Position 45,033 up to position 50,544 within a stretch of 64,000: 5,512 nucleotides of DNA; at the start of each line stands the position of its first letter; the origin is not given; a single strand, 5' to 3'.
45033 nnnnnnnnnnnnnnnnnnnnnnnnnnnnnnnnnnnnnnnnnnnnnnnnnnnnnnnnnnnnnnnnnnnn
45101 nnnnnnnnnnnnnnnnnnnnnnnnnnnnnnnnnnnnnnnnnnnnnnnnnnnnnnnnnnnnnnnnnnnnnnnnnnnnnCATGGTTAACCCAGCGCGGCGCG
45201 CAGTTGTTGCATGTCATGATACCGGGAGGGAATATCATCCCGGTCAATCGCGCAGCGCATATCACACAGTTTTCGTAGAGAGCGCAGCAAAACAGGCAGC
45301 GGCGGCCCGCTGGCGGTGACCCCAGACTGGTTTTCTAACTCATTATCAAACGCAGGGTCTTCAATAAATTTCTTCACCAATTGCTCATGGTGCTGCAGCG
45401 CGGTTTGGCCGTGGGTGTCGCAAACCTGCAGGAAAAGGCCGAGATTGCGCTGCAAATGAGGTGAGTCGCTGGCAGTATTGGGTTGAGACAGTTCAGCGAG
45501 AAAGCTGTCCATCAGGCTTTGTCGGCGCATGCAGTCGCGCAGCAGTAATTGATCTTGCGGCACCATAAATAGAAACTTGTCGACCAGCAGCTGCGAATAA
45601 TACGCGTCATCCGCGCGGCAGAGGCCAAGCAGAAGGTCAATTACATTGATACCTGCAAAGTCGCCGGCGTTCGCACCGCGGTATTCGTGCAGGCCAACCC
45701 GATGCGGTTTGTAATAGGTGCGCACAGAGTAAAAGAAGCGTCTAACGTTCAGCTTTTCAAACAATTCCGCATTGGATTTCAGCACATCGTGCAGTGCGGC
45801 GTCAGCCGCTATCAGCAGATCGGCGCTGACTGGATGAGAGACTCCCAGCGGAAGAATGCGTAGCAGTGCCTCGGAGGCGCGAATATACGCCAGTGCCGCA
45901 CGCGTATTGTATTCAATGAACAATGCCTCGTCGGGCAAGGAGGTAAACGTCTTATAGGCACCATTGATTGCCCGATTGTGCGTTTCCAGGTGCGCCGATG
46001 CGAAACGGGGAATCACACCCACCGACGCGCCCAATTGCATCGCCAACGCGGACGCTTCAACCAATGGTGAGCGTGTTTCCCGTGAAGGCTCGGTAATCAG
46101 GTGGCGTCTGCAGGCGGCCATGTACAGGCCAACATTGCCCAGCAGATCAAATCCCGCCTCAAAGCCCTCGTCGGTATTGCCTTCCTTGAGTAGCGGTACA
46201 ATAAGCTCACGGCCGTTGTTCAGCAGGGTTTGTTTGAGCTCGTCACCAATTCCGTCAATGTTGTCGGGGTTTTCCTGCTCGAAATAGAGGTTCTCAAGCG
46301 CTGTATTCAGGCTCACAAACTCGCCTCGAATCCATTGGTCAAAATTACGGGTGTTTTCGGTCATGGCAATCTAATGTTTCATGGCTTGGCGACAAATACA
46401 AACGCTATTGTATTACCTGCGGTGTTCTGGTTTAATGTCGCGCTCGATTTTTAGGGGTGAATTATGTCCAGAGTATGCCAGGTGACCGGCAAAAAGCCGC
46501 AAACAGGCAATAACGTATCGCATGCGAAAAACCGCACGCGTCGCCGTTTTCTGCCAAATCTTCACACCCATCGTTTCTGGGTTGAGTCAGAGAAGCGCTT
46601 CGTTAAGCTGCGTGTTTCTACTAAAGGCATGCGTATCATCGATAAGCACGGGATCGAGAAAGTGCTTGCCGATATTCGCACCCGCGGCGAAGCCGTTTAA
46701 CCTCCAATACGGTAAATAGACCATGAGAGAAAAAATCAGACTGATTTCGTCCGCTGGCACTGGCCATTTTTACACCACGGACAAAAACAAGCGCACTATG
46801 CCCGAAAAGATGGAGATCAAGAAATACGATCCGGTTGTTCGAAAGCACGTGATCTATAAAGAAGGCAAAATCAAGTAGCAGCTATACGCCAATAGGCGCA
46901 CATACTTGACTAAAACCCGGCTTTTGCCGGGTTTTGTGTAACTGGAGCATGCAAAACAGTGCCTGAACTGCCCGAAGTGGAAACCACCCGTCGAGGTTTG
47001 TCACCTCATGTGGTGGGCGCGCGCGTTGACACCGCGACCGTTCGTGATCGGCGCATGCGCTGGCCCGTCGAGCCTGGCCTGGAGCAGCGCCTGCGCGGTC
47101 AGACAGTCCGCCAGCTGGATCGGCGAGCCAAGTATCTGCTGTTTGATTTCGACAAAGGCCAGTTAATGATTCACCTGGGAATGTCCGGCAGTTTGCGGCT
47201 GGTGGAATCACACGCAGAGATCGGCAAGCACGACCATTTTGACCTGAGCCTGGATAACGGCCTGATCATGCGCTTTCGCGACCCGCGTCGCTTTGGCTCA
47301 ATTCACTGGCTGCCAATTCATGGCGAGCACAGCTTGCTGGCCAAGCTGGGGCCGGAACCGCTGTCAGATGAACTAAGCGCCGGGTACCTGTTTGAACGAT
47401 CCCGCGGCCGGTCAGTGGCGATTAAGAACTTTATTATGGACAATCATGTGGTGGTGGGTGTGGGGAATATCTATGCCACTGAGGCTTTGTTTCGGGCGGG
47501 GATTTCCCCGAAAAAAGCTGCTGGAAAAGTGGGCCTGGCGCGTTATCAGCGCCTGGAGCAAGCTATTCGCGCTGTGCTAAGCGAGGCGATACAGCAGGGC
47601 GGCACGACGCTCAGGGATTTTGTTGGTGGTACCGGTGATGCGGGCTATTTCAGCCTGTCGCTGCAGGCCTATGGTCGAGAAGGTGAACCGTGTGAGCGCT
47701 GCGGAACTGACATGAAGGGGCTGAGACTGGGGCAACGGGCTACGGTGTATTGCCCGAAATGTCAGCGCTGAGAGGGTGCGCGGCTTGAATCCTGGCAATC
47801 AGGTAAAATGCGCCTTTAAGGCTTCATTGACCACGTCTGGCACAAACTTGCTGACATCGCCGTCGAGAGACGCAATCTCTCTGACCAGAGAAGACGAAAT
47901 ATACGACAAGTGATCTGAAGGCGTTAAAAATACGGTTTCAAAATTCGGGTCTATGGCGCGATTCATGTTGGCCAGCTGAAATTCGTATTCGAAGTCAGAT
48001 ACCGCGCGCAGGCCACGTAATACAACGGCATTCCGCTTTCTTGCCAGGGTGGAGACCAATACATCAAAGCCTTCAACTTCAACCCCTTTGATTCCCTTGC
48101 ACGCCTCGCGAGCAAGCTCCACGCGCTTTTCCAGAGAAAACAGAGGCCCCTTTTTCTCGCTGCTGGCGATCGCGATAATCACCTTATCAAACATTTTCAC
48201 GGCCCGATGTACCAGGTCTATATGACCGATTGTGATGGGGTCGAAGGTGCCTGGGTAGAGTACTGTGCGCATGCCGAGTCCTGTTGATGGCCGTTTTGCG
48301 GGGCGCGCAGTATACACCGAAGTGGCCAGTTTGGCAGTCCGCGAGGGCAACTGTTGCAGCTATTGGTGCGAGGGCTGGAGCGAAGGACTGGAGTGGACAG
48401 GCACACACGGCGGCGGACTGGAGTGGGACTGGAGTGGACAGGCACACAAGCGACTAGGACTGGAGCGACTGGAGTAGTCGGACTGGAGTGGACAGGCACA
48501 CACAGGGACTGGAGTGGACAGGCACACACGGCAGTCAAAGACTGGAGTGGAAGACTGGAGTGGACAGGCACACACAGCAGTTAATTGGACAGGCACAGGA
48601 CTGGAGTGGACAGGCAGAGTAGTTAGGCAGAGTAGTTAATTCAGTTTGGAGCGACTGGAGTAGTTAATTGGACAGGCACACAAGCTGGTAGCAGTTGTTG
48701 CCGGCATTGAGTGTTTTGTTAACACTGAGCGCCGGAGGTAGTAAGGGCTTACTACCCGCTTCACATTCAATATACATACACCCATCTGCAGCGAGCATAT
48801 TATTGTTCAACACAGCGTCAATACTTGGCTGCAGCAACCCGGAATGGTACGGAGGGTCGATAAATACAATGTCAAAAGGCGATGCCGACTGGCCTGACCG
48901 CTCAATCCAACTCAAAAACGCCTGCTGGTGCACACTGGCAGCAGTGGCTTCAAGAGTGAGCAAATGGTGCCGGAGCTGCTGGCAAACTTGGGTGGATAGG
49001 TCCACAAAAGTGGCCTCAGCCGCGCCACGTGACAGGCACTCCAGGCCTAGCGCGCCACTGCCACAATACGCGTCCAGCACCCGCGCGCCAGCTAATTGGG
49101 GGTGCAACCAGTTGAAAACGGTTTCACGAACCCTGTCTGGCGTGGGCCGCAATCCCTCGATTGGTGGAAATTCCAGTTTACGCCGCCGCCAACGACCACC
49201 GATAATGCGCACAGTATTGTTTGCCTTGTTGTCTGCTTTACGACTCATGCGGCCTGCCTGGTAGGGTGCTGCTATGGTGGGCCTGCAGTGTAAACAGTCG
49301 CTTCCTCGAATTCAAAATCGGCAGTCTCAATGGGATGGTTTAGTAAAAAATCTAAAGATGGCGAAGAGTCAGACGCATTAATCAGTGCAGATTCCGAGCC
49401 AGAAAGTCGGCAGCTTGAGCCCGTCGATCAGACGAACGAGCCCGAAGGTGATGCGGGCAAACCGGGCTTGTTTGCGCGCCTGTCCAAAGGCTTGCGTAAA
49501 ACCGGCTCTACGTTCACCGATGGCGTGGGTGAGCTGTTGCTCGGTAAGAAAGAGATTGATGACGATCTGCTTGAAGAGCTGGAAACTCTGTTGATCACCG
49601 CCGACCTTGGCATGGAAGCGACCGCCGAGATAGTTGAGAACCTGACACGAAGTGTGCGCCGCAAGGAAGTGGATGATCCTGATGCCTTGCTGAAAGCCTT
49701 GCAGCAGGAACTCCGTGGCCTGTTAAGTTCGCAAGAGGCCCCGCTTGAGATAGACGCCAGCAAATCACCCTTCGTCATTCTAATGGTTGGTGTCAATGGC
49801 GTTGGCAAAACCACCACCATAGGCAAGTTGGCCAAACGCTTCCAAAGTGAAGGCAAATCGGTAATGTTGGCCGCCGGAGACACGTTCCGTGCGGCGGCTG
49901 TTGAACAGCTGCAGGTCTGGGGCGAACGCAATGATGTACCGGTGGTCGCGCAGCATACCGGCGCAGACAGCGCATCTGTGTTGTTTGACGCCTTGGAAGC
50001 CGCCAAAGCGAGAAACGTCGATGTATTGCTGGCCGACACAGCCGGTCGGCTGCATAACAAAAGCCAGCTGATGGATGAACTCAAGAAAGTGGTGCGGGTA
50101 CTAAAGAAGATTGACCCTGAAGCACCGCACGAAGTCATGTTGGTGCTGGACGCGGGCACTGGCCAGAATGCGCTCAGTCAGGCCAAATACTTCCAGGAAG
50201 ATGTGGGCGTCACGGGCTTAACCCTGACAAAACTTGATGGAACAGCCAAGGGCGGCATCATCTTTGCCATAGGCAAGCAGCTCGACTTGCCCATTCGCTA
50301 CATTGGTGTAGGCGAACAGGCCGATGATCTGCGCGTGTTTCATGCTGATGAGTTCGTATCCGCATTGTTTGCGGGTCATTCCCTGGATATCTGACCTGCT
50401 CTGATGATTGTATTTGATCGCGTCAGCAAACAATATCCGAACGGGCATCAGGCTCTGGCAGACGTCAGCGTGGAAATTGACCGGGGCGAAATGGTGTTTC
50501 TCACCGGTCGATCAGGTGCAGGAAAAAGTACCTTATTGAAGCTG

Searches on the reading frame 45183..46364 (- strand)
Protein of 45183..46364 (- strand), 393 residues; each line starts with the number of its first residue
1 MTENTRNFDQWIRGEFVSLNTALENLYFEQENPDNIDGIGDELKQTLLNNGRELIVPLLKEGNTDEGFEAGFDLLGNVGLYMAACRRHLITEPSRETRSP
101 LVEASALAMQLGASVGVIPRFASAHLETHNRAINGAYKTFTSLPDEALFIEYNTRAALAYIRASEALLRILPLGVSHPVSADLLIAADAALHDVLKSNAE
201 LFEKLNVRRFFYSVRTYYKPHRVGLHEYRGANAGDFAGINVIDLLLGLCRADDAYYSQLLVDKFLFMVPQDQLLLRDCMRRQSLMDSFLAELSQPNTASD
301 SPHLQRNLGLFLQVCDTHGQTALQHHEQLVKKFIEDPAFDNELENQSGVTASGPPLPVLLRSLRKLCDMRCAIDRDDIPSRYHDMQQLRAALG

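Call 27: search_protein_families(library=pfam, proteins=[window:45183-46364:-], max_evalue=0.0001)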
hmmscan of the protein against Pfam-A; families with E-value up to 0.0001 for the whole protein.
window:45183-46364:- (393 aa): 1 family
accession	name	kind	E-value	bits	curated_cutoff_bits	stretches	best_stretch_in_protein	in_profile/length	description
PF08933.16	PrnB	-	4.4e-177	589.1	27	1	2-392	1-387/387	Monodechloroaminopyrrolnitrin synthase PrnB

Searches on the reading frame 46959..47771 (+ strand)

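Call 27: search_protein_families(library=pfam, proteins=[window:46959-47771:+], max_evalue=0.0001)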
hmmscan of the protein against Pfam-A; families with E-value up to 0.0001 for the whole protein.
window:46959-47771:+ (270 aa): 3 families
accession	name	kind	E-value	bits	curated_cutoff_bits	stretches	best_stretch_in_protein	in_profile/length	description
PF01149.29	Fapy_DNA_glyco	-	1.1e-37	129.7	25.5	1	1-115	1-117/117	Formamidopyrimidine-DNA glycosylase N-terminal domain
PF06831.19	H2TH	-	8.2e-26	90.3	34.7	1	130-220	1-91/93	Formamidopyrimidine-DNA glycosylase H2TH domain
PF06827.20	zf-FPG_IleRS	-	3.9e-08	33.4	21.3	1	242-269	1-28/30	Zinc finger found in FPG and IleRS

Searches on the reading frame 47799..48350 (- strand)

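Call 27: search_protein_families(library=pfam, proteins=[window:47799-48350:-], max_evalue=0.0001)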
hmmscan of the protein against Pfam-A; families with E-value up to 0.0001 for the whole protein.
window:47799-48350:- (183 aa): 1 family
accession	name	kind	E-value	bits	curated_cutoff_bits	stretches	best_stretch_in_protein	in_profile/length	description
PF01467.32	CTP_transf_like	-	1.7e-25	90.2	21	1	31-158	1-132/133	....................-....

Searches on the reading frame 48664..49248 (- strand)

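Call 27: search_protein_families(library=pfam, proteins=[window:48664-49248:-], max_evalue=0.0001)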
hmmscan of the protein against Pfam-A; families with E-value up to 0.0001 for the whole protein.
window:48664-49248:- (194 aa): 4 families
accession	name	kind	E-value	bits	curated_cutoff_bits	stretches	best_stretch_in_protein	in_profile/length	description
PF03602.21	Cons_hypoth95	-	9.2e-52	175.8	24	1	13-189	1-180/182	Conserved hypothetical protein 95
PF05175.20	MTS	-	4.1e-06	27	23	1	53-139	31-113/170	Methyltransferase small domain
PF13649.12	Methyltransf_25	-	9.3e-06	26.7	27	1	57-130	1-70/97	Methyltransferase domain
PF13847.12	Methyltransf_31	-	3.9e-05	23.8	27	1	54-160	4-109/145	Methyltransferase domain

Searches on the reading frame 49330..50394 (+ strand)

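Call 28: search_protein_families(library=pfam, proteins=[window:49330-50394:+], max_evalue=0.0001)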
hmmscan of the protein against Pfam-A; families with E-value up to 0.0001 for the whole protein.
window:49330-50394:+ (354 aa): 5 families
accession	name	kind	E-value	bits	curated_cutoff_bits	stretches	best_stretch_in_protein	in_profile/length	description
PF00448.28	SRP54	-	5.5e-78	261.6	22.7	1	147-347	1-195/196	SRP54-type protein, GTPase domain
PF02881.24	SRP54_N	-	1.9e-14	54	22.4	1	63-128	2-75/75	SRP54-type protein, helical bundle domain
PF06414.18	Zeta_toxin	-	1.3e-07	31.7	22.3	1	143-253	12-119/199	Zeta toxin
PF13401.12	AAA_22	-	1.1e-05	26.1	27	0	149-257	7-110/130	AAA domain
PF13604.12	AAA_30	-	3.4e-05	24.1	27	1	135-241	6-100/191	AAA domain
